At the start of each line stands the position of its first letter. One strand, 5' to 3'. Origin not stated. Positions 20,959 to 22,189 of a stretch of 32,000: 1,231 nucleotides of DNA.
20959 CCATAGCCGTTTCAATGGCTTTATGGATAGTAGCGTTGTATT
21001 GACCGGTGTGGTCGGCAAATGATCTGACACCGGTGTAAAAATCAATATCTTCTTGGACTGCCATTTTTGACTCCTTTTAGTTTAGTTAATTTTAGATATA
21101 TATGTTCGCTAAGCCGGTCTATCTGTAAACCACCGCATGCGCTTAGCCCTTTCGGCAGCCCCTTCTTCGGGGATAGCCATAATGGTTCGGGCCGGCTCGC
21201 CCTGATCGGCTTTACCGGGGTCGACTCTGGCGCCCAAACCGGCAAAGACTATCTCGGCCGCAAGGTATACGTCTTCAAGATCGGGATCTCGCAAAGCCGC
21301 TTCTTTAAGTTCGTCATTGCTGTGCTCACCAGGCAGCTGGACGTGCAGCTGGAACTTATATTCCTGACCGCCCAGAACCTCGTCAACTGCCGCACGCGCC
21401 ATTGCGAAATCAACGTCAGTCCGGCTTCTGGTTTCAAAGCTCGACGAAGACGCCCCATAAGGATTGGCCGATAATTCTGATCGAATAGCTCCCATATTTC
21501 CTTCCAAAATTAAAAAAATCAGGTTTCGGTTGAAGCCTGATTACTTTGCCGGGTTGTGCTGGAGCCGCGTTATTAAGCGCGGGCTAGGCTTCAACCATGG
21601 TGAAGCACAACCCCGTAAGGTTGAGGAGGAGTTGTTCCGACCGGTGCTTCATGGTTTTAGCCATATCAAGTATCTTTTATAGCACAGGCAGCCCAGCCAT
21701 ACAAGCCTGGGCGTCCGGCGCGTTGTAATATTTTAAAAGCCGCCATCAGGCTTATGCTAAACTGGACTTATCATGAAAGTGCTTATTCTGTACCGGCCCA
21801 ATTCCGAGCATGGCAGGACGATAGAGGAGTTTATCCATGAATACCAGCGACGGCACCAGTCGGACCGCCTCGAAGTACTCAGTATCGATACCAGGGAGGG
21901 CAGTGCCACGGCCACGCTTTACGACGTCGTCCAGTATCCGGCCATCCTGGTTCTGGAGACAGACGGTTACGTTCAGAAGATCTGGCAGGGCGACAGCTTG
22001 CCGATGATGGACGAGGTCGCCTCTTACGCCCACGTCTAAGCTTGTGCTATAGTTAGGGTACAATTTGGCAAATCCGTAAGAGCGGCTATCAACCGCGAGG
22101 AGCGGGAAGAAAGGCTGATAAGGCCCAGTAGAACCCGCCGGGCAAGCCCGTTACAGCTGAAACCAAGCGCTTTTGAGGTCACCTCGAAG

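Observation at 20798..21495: Two-gene operon of unrecognisable proteins wedged between nrdJ and ileS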

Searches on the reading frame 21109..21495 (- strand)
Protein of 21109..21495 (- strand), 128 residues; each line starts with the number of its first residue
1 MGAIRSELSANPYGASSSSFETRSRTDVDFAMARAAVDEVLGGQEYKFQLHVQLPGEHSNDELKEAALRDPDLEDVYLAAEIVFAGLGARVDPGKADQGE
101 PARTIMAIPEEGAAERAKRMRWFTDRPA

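Call 4: search_protein_families(library=pfam, proteins=[window:21109-21495:-], max_evalue=1)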
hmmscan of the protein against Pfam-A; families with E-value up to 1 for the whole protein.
window:21109-21495:- (128 aa): 0 families

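Call 9: search_protein_families(library=ncbifam, proteins=[window:21109-21495:-], max_evalue=1)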
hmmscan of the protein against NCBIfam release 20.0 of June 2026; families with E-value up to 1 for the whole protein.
window:21109-21495:- (128 aa): 0 families

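Call 10: search_protein_families(library=phrogs, proteins=[window:21109-21495:-], max_evalue=1)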
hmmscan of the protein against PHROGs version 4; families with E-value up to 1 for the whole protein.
window:21109-21495:- (128 aa): 0 families

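Call 11: search_solved_structures(query=window:21109-21495:-, max_evalue=10)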
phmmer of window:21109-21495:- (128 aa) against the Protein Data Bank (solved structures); distinct sequences matched with E-value up to 10: 1.
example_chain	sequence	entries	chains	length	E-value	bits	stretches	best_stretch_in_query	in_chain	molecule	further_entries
6nst_A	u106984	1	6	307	1.1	12.8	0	51-90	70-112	Branched-chain-amino-acid aminotransferase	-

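Call 13: find_homologous_proteins(query=window:21109-21495:-, max_evalue=0.01)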
Query window:21109-21495:- (128 aa): 1 proteins with E <= 0.01 among 26 candidates.
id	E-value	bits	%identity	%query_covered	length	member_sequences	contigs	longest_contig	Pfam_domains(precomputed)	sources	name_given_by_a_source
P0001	3.8e-56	206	100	76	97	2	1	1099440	-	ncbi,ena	-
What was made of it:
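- Checked: One annotation point: the public record calls A as 97 aa from Met32 (call 13).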

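Call 30: predict_structure(protein=window:21109-21495:-)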
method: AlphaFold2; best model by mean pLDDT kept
length: 128 residues; sequences in the alignment: 1
mean_pLDDT: 36.7   pTM: 0.23
mean pLDDT of the five models: 36.7, 36.2, 34.9, 34.5, 34.2
residues with pLDDT >= 90: 0; 70-90: 0; 50-70: 0; < 50: 128
segments of 3 or more residues with pLDDT < 50: 1-128
pLDDT, mean of each block of 10 residues (from residue 1): 34 33 32 37 36 39 45 44 42 38 35 34 27
secondary structure, 60 per line:
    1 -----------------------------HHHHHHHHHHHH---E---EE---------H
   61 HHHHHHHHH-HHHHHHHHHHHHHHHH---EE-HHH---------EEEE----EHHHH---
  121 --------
elements in order: H30-41 H60-69 H71-86 E105-108 H114-117

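Call 36: search_protein_representatives(protein=window:21109-21495:-)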
Query: 128 residues. Proteins with E-value up to 0.001 (for the whole library): 7; up to 1e-10: 3; up to 1e-30: 1. The best 7 are listed.
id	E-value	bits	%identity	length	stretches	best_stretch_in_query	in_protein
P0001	1.2e-56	206.3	100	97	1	32-128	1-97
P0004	1.9e-19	86.3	42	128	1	15-128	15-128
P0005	2.4e-12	63.4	47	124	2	46-128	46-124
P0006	1.2e-07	48.2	30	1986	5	28-78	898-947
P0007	1.7e-04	38.1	40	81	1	53-128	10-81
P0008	1.9e-04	37.9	52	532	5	43-61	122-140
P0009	2.7e-04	37.4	45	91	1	54-120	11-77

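Call 39: find_homologous_proteins(query=A2, max_evalue=0.01)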
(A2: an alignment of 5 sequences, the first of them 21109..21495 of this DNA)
Query A2 (5 sequences) (128 aa, profile of the alignment): 5 proteins with E <= 0.01 among 1801 candidates.
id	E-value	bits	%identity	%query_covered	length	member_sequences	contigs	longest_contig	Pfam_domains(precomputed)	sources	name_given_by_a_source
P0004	1.2e-61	224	42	91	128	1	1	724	-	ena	-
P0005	3.1e-56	207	37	88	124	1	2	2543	-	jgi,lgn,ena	-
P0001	1.2e-41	160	100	76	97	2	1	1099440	-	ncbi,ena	-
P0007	4.0e-29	119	39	58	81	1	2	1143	-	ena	-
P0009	2.9e-27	113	42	58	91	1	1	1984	-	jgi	jgi:hypothetical protein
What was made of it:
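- Tried and rejected: A profile search added nothing beyond the exhaustive HMMER hits (call 39).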

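Call 40: find_encoding_contigs(protein=P0005, flank=10000)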
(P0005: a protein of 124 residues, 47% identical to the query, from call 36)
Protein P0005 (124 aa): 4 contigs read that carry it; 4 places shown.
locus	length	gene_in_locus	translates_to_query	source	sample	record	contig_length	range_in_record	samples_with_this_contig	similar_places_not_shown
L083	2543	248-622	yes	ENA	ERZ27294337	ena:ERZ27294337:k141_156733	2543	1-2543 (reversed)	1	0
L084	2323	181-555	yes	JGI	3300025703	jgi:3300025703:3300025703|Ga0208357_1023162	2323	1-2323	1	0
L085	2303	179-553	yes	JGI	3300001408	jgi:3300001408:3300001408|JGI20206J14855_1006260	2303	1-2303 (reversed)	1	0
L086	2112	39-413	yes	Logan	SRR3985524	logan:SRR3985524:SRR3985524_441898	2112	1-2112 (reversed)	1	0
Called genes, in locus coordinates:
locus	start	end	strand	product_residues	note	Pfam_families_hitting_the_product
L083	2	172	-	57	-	?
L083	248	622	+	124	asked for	-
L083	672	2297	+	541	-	PF00682:HMGL-like, PF22617:HCS_D2, PF08502:LeuA_dimer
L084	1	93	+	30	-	?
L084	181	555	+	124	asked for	-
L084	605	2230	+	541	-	PF00682:HMGL-like, PF22617:HCS_D2, PF08502:LeuA_dimer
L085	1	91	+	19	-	?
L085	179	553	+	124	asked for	-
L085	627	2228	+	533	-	PF00682:HMGL-like, PF22617:HCS_D2, PF08502:LeuA_dimer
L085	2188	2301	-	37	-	?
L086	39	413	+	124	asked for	-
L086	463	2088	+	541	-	PF00682:HMGL-like, PF22617:HCS_D2, PF08502:LeuA_dimer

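Call 41: find_encoding_contigs(protein=P0009, flank=10000)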
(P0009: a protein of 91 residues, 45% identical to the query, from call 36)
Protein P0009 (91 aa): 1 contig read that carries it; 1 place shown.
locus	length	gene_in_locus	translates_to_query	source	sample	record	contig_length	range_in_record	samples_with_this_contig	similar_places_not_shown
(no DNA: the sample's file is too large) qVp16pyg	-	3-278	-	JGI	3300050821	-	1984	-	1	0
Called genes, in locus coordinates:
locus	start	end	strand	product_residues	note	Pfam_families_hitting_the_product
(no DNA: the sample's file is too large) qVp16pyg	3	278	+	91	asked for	?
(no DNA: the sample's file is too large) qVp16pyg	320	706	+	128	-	-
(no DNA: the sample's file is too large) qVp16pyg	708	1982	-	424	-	?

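Call 42: find_encoding_contigs(protein=P0007, flank=10000)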
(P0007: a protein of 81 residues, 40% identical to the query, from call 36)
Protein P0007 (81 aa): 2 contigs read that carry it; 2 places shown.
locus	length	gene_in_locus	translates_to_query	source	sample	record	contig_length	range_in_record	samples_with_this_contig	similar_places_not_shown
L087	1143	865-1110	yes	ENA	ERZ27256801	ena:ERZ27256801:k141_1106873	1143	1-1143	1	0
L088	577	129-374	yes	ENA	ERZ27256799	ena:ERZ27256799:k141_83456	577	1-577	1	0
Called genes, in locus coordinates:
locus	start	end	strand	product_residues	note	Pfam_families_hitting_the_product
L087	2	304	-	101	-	?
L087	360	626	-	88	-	-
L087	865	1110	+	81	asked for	-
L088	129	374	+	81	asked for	-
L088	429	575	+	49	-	?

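Call 43: find_encoding_contigs(protein=P0004, flank=10000)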
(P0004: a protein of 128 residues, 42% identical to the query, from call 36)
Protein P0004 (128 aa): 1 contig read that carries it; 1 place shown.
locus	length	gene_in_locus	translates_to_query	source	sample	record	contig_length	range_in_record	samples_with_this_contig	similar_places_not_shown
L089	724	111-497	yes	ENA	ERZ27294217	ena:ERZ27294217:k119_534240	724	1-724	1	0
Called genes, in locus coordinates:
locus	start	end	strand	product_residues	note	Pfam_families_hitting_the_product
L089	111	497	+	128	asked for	-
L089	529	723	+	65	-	?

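Call 49: search_protein_families(library=ncbifam, proteins=[L083:672-2297:+], max_evalue=1e-10)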
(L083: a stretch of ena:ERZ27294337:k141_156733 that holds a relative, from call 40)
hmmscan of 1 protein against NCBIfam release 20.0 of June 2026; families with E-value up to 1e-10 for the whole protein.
L083:672-2297:+ (541 aa): 18 families
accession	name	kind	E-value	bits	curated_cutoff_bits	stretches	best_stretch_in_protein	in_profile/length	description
NF002086.0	PRK00915.1-3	equivalog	3.4e-153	510.8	532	1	14-536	3-511/516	2-isopropylmalate synthase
TIGR00973.1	leuA_bact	equivalog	5.1e-140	467.2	598.7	1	17-524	1-494/494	2-isopropylmalate synthase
NF002087.0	PRK00915.1-4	equivalog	3.6e-138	461.3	729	1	15-536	4-512/516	2-isopropylmalate synthase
NF002088.0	PRK00915.1-5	equivalog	7.7e-138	460.2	697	1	16-536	2-508/514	2-isopropylmalate synthase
NF002084.0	PRK00915.1-1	equivalog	9.2e-122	407.2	748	1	16-530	3-503/523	2-isopropylmalate synthase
NF002085.0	PRK00915.1-2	subfamily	5e-100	335.6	517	1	13-526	9-499/504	2-isopropylmalate synthase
NF041069.1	IPMS_Sufob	equivalog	6.7e-93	311.9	600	1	18-403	1-366/371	isopropylmalate synthase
TIGR02090.1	LEU1_arch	subfamily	3.1e-90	302.9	484.75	1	18-401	1-362/363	isopropylmalate/citramalate/homocitrate synthases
TIGR02660.1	nifV_homocitr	equivalog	2.9e-77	260.4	462.9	1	18-401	2-364/365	homocitrate synthase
TIGR02146.1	LysS_fung_arch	equivalog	2.4e-62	211.2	413.55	1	20-381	1-341/344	homocitrate synthase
NF042434.1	IPMS_Lepto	equivalog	9.6e-55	186.1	500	1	17-386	5-370/374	2-isopropylmalate synthase LeuA2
TIGR00977.1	citramal_synth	equivalog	5.2e-49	166.9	450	1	18-369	2-347/526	citramalate synthase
NF042433.1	CitmalDyn_Leptosp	equivalog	1.1e-36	126.5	950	1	15-431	5-407/514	(R)-citramalate synthase CimA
NF002991.1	PRK03739.1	subfamily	1.4e-33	116.4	455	1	23-524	32-549/550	2-isopropylmalate synthase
TIGR00970.1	leuA_yeast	equivalog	4.2e-24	85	697.4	1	22-326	31-341/564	2-isopropylmalate synthase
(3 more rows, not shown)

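Call 71: search_solved_structures(query=A6, max_evalue=10)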
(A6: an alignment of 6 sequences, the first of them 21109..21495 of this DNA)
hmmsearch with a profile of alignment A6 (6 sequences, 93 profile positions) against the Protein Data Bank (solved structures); distinct sequences matched with E-value up to 10: 0.

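Call 74: search_protein_families(library=padloc, proteins=[window:21109-21495:-, P0004, P0005], max_evalue=1)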
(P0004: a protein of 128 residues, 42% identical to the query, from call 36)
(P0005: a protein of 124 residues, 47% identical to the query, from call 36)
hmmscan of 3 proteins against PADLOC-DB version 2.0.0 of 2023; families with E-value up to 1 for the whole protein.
window:21109-21495:- (128 aa): 0 families

P0004 (128 aa): 0 families

P0005 (124 aa): 0 families

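Call 76: list_cluster_members(proteins=[P0001, P0002, P0009])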
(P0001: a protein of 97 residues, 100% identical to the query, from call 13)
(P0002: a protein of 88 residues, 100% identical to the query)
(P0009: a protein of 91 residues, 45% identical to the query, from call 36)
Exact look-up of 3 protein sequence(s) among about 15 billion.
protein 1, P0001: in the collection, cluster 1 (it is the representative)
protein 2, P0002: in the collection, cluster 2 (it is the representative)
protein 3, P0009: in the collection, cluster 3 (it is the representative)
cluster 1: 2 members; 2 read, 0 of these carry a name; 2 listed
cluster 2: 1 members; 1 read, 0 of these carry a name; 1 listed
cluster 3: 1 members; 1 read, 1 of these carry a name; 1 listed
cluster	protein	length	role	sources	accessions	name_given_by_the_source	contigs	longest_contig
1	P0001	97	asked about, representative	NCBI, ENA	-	-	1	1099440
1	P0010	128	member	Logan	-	-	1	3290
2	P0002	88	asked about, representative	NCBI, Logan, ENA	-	-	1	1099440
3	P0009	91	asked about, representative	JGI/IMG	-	hypothetical protein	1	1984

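Call 77: find_related_loci(query=A6, collection=viral_contigs, flank=5000)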
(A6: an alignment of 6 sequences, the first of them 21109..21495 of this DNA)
Query A6 (128 aa) in viral_contigs; peptide patterns used: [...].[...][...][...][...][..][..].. (x = any residue, [..] = any of these).
136 stretches matched a pattern, but none encodes a relative of the query by tblastn (E <= 1e-3).

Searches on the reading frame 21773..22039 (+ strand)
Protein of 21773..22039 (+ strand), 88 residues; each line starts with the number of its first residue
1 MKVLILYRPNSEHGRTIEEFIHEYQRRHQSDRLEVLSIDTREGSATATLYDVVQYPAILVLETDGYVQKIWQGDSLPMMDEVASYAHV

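Call 4: search_protein_families(library=pfam, proteins=[window:21773-22039:+], max_evalue=1)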
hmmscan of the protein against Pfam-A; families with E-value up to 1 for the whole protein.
window:21773-22039:+ (88 aa): 2 families
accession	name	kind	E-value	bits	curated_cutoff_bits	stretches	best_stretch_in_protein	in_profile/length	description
PF00085.26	Thioredoxin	-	0.0089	16.5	23.5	1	15-70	34-88/103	Thioredoxin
PF05679.22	CHGN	-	0.038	13.2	23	1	3-49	295-345/512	Chondroitin N-acetylgalactosaminyltransferase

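Call 9: search_protein_families(library=ncbifam, proteins=[window:21773-22039:+], max_evalue=1)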
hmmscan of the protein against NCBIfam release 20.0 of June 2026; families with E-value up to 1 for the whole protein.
window:21773-22039:+ (88 aa): 4 families
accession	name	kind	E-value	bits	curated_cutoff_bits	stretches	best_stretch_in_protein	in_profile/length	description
TIGR03143.1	AhpF_homolog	hypoth_equivalog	0.047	12.3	687.65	1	6-84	373-448/555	putative alkyl hydroperoxide reductase F subunit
TIGR01126.1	pdi_dom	equivalog_domain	0.049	13.9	107.2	1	27-74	44-91/105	protein disulfide-isomerase domain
TIGR01068.1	thioredoxin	equivalog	0.064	13.4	96.8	1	27-69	41-83/101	thioredoxin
TIGR02187.2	PDO_seleno_TRX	equivalog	0.078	12.3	185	1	14-69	33-86/209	protein disulfide oxidoreductase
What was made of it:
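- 21773..22039 (+): Flanking marker, not part of the operon: a divergent 88-aa thioredoxin-fold-like gene with no cysteine. It is conserved next to ileS in all relatives and marks one edge of the slot. Weak thioredoxin hits below the cut-off (calls 4, 9).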
